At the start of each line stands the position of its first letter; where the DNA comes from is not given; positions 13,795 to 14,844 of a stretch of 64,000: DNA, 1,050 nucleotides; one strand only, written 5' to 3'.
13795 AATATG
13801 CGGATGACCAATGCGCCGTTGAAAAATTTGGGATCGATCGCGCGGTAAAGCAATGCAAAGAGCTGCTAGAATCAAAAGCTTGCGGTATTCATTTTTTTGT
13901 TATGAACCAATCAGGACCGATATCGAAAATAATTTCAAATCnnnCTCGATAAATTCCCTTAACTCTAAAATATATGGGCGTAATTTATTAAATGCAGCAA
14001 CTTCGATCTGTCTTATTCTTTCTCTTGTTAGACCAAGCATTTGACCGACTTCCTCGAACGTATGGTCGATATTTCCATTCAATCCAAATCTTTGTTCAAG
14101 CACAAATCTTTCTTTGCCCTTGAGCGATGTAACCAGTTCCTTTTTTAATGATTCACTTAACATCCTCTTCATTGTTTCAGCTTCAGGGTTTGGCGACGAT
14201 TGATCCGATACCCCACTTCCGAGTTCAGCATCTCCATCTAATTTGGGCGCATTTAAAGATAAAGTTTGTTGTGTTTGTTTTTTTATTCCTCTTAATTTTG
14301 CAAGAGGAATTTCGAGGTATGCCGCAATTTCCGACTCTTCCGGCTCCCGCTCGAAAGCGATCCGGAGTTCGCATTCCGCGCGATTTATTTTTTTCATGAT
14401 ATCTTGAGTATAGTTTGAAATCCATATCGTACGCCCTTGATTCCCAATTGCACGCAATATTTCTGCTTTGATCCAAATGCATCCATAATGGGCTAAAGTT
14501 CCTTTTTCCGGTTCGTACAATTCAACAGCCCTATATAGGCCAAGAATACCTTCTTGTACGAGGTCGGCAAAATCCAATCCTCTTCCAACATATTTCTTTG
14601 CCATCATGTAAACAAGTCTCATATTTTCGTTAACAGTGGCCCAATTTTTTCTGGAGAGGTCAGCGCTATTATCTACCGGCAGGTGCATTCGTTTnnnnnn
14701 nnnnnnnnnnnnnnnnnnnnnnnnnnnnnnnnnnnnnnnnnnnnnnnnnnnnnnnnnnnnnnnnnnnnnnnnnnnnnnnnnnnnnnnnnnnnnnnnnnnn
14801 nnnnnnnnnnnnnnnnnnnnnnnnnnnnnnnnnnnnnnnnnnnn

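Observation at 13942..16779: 945-aa ORF fusing a ~690-aa unknown region to a sigma-70 factor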

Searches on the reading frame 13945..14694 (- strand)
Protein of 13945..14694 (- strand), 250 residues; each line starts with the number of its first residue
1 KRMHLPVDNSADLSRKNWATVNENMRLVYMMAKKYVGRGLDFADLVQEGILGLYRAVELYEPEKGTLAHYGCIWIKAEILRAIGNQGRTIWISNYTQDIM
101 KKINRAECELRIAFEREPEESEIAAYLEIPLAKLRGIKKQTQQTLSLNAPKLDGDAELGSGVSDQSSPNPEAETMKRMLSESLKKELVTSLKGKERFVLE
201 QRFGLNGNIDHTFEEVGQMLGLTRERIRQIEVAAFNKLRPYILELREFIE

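Call 49: find_homologous_proteins(query=window:13945-14694:-, max_evalue=1e-10)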
Query window:13945-14694:- (250 aa): 7313 proteins with E <= 1e-10 among 8000 candidates; the best 120 are listed.
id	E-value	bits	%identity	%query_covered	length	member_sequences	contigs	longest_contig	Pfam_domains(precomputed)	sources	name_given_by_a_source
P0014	5.0e-45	172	43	93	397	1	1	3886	PF04545.23,PF00140.26,PF03979.20,PF04542.21,PF04539.23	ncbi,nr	ncbi:MAG: sigma-70 family RNA polymerase sigma factor [Anaerolineae bacterium]|nr:sigma-70 family RN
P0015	9.5e-44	168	44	88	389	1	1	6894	PF04545.23,PF00140.26,PF04542.21,PF04539.23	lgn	-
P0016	2.9e-43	166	43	88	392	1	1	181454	PF04545.23,PF00140.26,PF03979.20,PF04542.21,PF04539.23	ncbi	-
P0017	3.7e-43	166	43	88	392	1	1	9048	PF04545.23,PF00140.26,PF03979.20,PF04542.21,PF04539.23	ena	-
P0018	5.1e-43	165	43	88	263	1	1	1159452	PF04545.23,PF04542.21,PF04539.23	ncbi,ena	-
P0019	5.1e-43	165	43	88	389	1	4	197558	PF04545.23,PF00140.26,PF03979.20,PF04542.21,PF04539.23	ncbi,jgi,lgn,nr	ncbi:MAG: sigma-70 family RNA polymerase sigma factor [Anaerolineales bacterium]|jgi:RNA polymerase 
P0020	5.4e-43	165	43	88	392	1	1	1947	PF04545.23,PF00140.26,PF03979.20,PF04542.21,PF04539.23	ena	-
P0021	5.6e-43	165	43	88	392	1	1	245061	PF04545.23,PF00140.26,PF03979.20,PF04542.21,PF04539.23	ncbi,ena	-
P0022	6.1e-43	165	43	88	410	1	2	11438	PF04545.23,PF00140.26,PF03979.20,PF04542.21,PF04539.23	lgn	-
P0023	6.7e-43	165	44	88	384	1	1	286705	PF04545.23,PF00140.26,PF03979.20,PF04542.21,PF04539.23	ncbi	ncbi:MAG: sigma-70 family RNA polymerase sigma factor [Chloroflexota bacterium]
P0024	7.6e-43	165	43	86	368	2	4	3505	PF04545.23,PF00140.26,PF03979.20,PF04542.21,PF04539.23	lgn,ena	-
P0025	8.1e-43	164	43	88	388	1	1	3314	PF04545.23,PF00140.26,PF04542.21,PF04539.23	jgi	-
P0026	8.3e-43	164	43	88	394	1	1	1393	PF04545.23,PF00140.26,PF03979.20,PF04542.21,PF04539.23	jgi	jgi:RNA polymerase primary sigma factor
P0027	9.1e-43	164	42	88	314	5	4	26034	PF04545.23,PF00140.26,PF04542.21,PF04539.23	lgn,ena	-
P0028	9.2e-43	164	43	88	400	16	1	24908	PF04545.23,PF00140.26,PF03979.20,PF04542.21,PF04539.23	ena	-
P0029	1.0e-42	164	42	88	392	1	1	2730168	PF04545.23,PF00140.26,PF03979.20,PF04542.21,PF04539.23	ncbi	ncbi:MAG: sigma-70 family RNA polymerase sigma factor [Anaerolineae bacterium]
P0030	1.4e-42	164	42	88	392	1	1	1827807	PF04545.23,PF00140.26,PF03979.20,PF04542.21,PF04539.23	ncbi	ncbi:MAG: sigma-70 family RNA polymerase sigma factor [Anaerolineae bacterium]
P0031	1.6e-42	164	44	88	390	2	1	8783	PF04545.23,PF00140.26,PF04542.21,PF04539.23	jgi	jgi:RNA polymerase primary sigma factor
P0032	1.6e-42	164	42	88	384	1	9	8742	PF04545.23,PF00140.26,PF04542.21,PF04539.23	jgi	jgi:RNA polymerase primary sigma factor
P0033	1.7e-42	163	44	87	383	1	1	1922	PF04545.23,PF00140.26,PF03979.20,PF04542.21,PF04539.23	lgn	-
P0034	1.9e-42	163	44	88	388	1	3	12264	PF04545.23,PF00140.26,PF04542.21,PF04539.23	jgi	jgi:RNA polymerase primary sigma factor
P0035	2.0e-42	163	42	88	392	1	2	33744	PF04545.23,PF00140.26,PF03979.20,PF04542.21,PF04539.23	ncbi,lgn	ncbi:MAG: sigma-70 family RNA polymerase sigma factor [Anaerolineae bacterium]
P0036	2.2e-42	163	43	88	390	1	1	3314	PF04545.23,PF00140.26,PF03979.20,PF04542.21,PF04539.23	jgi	jgi:RNA polymerase primary sigma factor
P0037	2.5e-42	163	43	91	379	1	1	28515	PF04545.23,PF00140.26,PF03979.20,PF04542.21,PF04539.23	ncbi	-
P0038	2.8e-42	163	44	88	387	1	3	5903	PF04545.23,PF00140.26,PF03979.20,PF04542.21,PF04539.23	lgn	-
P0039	3.2e-42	163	43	91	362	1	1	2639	PF04545.23,PF00140.26,PF03979.20,PF04542.21,PF04539.23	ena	-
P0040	3.4e-42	162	42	91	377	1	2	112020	PF04545.23,PF00140.26,PF03979.20,PF04542.21,PF04539.23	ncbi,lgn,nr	ncbi:MAG: sigma-70 family RNA polymerase sigma factor [Anaerolineae bacterium]|nr:sigma-70 family RN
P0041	3.4e-42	162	42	86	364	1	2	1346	PF04545.23,PF00140.26,PF03979.20,PF04542.21,PF04539.23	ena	-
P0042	3.4e-42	162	42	86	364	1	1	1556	PF04545.23,PF00140.26,PF03979.20,PF04542.21,PF04539.23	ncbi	-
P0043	3.5e-42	162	44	86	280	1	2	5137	PF04545.23,PF00140.26,PF04542.21,PF04539.23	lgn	-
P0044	3.5e-42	162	42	86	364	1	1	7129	PF04545.23,PF00140.26,PF03979.20,PF04542.21,PF04539.23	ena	-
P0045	5.2e-42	162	44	87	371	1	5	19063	PF04545.23,PF00140.26,PF04542.21,PF04539.23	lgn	-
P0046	5.4e-42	162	44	87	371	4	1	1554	PF04545.23,PF00140.26,PF04542.21,PF04539.23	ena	-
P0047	6.7e-42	161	43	88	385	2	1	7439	PF04545.23,PF00140.26,PF03979.20,PF04542.21,PF04539.23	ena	-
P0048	7.2e-42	161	44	87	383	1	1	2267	PF04545.23,PF00140.26,PF04542.21,PF04539.23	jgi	jgi:RNA polymerase primary sigma factor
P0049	7.2e-42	161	42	91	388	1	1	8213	PF04545.23,PF00140.26,PF04542.21,PF04539.23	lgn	-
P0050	7.4e-42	161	43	90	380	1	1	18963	PF04545.23,PF00140.26,PF03979.20,PF04542.21,PF04539.23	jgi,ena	-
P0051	7.5e-42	161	41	86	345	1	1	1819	PF04545.23,PF00140.26,PF04542.21,PF04539.23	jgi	jgi:RNA polymerase primary sigma factor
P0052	7.5e-42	161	43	89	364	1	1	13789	PF04545.23,PF00140.26,PF04542.21,PF04539.23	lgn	-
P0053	7.9e-42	161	44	87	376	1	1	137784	PF04545.23,PF00140.26,PF03979.20,PF04542.21,PF04539.23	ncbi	-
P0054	8.5e-42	161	44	87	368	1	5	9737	PF04545.23,PF00140.26,PF03979.20,PF04542.21,PF04539.23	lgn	-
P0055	8.9e-42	161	44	87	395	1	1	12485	PF04545.23,PF00140.26,PF03979.20,PF04542.21,PF04539.23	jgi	-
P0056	9.5e-42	161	42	88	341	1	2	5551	PF04545.23,PF00140.26,PF04542.21,PF04539.23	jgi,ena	-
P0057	9.7e-42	161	44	87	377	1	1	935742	PF04545.23,PF00140.26,PF04542.21,PF04539.23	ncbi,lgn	-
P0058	1.1e-41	161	41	88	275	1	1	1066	PF04545.23,PF00140.26,PF04542.21,PF04539.23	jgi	-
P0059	1.1e-41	161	42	86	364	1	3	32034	PF04545.23,PF00140.26,PF03979.20,PF04542.21,PF04539.23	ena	-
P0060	1.2e-41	161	42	94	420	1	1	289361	PF04545.23,PF00140.26,PF03979.20,PF04542.21,PF04539.23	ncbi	-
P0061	1.3e-41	161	41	86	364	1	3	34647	PF04545.23,PF00140.26,PF03979.20,PF04542.21,PF04539.23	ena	-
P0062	1.3e-41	161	44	87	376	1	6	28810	PF04545.23,PF00140.26,PF04542.21,PF04539.23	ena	-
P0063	1.3e-41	161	41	86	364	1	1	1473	PF04545.23,PF00140.26,PF03979.20,PF04542.21,PF04539.23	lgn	-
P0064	1.5e-41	160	44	87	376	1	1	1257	PF04545.23,PF00140.26,PF04542.21,PF04539.23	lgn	-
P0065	1.5e-41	160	41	88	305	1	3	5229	PF04545.23,PF00140.26,PF04542.21,PF04539.23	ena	-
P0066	1.6e-41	160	41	88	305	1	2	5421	PF04545.23,PF00140.26,PF04542.21,PF04539.23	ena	-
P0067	1.6e-41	160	44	87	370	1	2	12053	PF04545.23,PF00140.26,PF03979.20,PF04542.21,PF04539.23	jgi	jgi:RNA polymerase primary sigma factor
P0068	1.6e-41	160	43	87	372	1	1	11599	PF04545.23,PF00140.26,PF04542.21,PF04539.23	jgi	-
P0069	1.6e-41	160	43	87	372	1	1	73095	PF04545.23,PF00140.26,PF04542.21,PF04539.23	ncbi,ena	ncbi:MAG: RNA polymerase sigma factor RpoD [bacterium]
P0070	1.6e-41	160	43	87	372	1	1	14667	PF04545.23,PF00140.26,PF04542.21,PF04539.23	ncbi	-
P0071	1.6e-41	160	43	88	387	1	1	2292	PF04545.23,PF00140.26,PF03979.20,PF04542.21,PF04539.23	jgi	jgi:RNA polymerase primary sigma factor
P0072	1.7e-41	160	43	87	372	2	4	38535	PF04545.23,PF00140.26,PF04542.21,PF04539.23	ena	-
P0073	1.7e-41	160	43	87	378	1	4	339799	PF04545.23,PF00140.26,PF04542.21,PF04539.23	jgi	jgi:RNA polymerase primary sigma factor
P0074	1.7e-41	160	41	86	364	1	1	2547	PF04545.23,PF00140.26,PF03979.20,PF04542.21,PF04539.23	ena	-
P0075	2.0e-41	160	43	87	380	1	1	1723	PF04545.23,PF00140.26,PF03979.20,PF04542.21,PF04539.23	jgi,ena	-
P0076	2.0e-41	160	44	87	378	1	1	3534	PF04545.23,PF00140.26,PF04542.21,PF04539.23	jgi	-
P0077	2.1e-41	160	42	84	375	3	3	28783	PF04545.23,PF00140.26,PF04542.21,PF04539.23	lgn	-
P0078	2.1e-41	160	44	87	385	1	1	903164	PF04545.23,PF00140.26,PF03979.20,PF04542.21,PF04539.23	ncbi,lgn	-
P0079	2.2e-41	160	43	87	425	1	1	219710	PF04545.23,PF00140.26,PF04542.21,PF04539.23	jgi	jgi:RNA polymerase primary sigma factor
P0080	2.3e-41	160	42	86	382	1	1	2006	PF04545.23,PF00140.26,PF03979.20,PF04542.21,PF04539.23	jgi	jgi:RNA polymerase primary sigma factor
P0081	2.4e-41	160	44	86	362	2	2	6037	PF04545.23,PF00140.26,PF03979.20,PF04542.21,PF04539.23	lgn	-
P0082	2.4e-41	160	43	90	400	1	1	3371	PF04545.23,PF00140.26,PF03979.20,PF04542.21,PF04539.23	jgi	jgi:RNA polymerase primary sigma factor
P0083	2.4e-41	160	43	87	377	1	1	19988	PF04545.23,PF00140.26,PF03979.20,PF04542.21,PF04539.23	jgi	jgi:RNA polymerase primary sigma factor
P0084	2.5e-41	160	43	87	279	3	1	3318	PF04545.23,PF00140.26,PF04542.21,PF04539.23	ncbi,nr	ncbi:RNA polymerase sigma factor RpoD, partial [Candidatus Saccharibacteria bacterium]|nr:RNA polyme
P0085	2.5e-41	160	43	90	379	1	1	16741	PF04545.23,PF00140.26,PF03979.20,PF04542.21,PF04539.23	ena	-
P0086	2.5e-41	160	43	87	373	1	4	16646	PF04545.23,PF00140.26,PF04542.21,PF04539.23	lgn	-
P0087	2.5e-41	160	43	87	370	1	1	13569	PF04545.23,PF00140.26,PF03979.20,PF04542.21,PF04539.23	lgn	-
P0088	2.5e-41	160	44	88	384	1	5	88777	PF04545.23,PF00140.26,PF04542.21,PF04539.23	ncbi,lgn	-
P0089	2.6e-41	160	44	87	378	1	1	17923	PF04545.23,PF00140.26,PF04542.21,PF04539.23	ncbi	-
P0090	2.6e-41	160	43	87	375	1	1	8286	PF04545.23,PF00140.26,PF04542.21,PF04539.23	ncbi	-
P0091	2.6e-41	160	43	87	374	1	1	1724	PF04545.23,PF00140.26,PF03979.20,PF04542.21,PF04539.23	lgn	-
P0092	2.6e-41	160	43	87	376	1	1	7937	PF04545.23,PF00140.26,PF03979.20,PF04542.21,PF04539.23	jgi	jgi:RNA polymerase primary sigma factor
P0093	2.7e-41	159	44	87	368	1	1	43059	PF04545.23,PF00140.26,PF03979.20,PF04542.21,PF04539.23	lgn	-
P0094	2.8e-41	159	43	88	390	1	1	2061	PF04545.23,PF00140.26,PF04542.21,PF04539.23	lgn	-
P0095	2.8e-41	159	44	87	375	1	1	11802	PF04545.23,PF00140.26,PF04542.21,PF04539.23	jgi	jgi:RNA polymerase primary sigma factor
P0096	2.9e-41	159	43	87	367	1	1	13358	PF04545.23,PF00140.26,PF04542.21,PF04539.23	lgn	-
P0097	2.9e-41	159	43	87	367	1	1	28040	PF04545.23,PF00140.26,PF04542.21,PF04539.23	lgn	-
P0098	2.9e-41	159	43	87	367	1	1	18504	PF04545.23,PF00140.26,PF04542.21,PF04539.23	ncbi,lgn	-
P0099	3.0e-41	159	42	86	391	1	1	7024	PF04545.23,PF00140.26,PF03979.20,PF04542.21,PF04539.23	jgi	jgi:RNA polymerase primary sigma factor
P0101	3.1e-41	159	43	88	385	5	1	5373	PF04545.23,PF00140.26,PF03979.20,PF04542.21,PF04539.23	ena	-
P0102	3.2e-41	159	44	87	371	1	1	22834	PF04545.23,PF00140.26,PF03979.20,PF04542.21,PF04539.23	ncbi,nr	ncbi:MAG: RNA polymerase sigma factor RpoD [bacterium]|nr:RNA polymerase sigma factor RpoD [bacteriu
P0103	3.3e-41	159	43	87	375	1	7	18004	PF04545.23,PF00140.26,PF04542.21,PF04539.23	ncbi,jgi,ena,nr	ncbi:MAG TPA: RNA polymerase sigma factor RpoD [Candidatus Saccharimonadales bacterium]|nr:RNA polym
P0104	3.3e-41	159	42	92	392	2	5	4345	PF04545.23,PF00140.26,PF04542.21,PF04539.23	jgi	-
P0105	3.3e-41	159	43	87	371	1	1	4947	PF04545.23,PF00140.26,PF04542.21,PF04539.23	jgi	jgi:RNA polymerase primary sigma factor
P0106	3.3e-41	159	42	90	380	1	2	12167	PF04545.23,PF00140.26,PF03979.20,PF04542.21,PF04539.23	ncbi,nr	ncbi:RNA polymerase sigma factor RpoD [Candidatus Saccharibacteria bacterium]|nr:RNA polymerase sigm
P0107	3.4e-41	159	44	87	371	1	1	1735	PF04545.23,PF00140.26,PF03979.20,PF04542.21,PF04539.23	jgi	jgi:RNA polymerase primary sigma factor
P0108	3.4e-41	159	43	87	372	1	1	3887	PF04545.23,PF00140.26,PF04542.21,PF04539.23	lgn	-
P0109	3.4e-41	159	43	87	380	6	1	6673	PF04545.23,PF00140.26,PF04542.21,PF04539.23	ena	-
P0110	3.5e-41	159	43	86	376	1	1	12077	PF04545.23,PF00140.26,PF03979.20,PF04542.21,PF04539.23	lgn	-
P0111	3.7e-41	159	43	87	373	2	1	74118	PF04545.23,PF00140.26,PF03979.20,PF04542.21,PF04539.23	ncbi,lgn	-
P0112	3.7e-41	159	42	88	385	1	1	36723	PF04545.23,PF00140.26,PF04542.21,PF04539.23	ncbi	-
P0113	3.7e-41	159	43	87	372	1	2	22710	PF04545.23,PF00140.26,PF04542.21,PF04539.23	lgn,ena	-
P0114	3.8e-41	159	43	88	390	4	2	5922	PF04545.23,PF00140.26,PF04542.21,PF04539.23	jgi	-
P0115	3.8e-41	159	43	88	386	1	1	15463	PF04545.23,PF00140.26,PF03979.20,PF04542.21,PF04539.23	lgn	-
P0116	4.0e-41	159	44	87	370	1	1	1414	PF04545.23,PF00140.26,PF04542.21,PF04539.23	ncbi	-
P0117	4.0e-41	159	43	87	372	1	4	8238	PF04545.23,PF00140.26,PF04542.21,PF04539.23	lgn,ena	-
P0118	4.0e-41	159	43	87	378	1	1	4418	PF04545.23,PF00140.26,PF03979.20,PF04542.21,PF04539.23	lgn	-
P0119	4.0e-41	159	43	87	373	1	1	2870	PF04545.23,PF00140.26,PF03979.20,PF04542.21,PF04539.23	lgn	-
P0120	4.1e-41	159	43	90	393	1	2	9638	PF04545.23,PF00140.26,PF03979.20,PF04542.21,PF04539.23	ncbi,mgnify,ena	ncbi:MAG: RNA polymerase sigma factor RpoD [Patescibacteria group bacterium]|mgnify:CR=1 FL=1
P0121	4.2e-41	159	44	86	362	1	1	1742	PF04545.23,PF00140.26,PF03979.20,PF04542.21,PF04539.23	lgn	-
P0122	4.3e-41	159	42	92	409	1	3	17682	PF04545.23,PF00140.26,PF03979.20,PF04542.21,PF04539.23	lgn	-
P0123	4.5e-41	159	44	87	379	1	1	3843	PF04545.23,PF00140.26,PF04542.21,PF04539.23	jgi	-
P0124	4.5e-41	159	43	87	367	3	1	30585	PF04545.23,PF00140.26,PF04542.21,PF04539.23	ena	-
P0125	4.6e-41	159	42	88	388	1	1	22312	PF04545.23,PF00140.26,PF04542.21,PF04539.23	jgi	-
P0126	4.6e-41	159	44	88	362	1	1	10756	PF04545.23,PF00140.26,PF03979.20,PF04542.21,PF04539.23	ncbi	-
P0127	4.6e-41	159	41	94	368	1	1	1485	PF04545.23,PF00140.26,PF04542.21,PF04539.23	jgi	jgi:RNA polymerase primary sigma factor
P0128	4.7e-41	159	44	88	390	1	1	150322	PF04545.23,PF00140.26,PF03979.20,PF04542.21,PF04539.23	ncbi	-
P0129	4.7e-41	159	43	87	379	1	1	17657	PF04545.23,PF00140.26,PF04542.21,PF04539.23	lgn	-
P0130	4.8e-41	159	43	87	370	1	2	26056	PF04545.23,PF00140.26,PF03979.20,PF04542.21,PF04539.23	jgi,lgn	jgi:RNA polymerase primary sigma factor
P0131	4.8e-41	159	41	88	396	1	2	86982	PF04545.23,PF00140.26,PF03979.20,PF04542.21,PF04539.23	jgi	-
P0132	4.8e-41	159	43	87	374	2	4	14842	PF04545.23,PF00140.26,PF04542.21,PF04539.23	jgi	jgi:RNA polymerase primary sigma factor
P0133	4.9e-41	159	44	88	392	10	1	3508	PF04545.23,PF00140.26,PF04542.21,PF04539.23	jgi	jgi:RNA polymerase primary sigma factor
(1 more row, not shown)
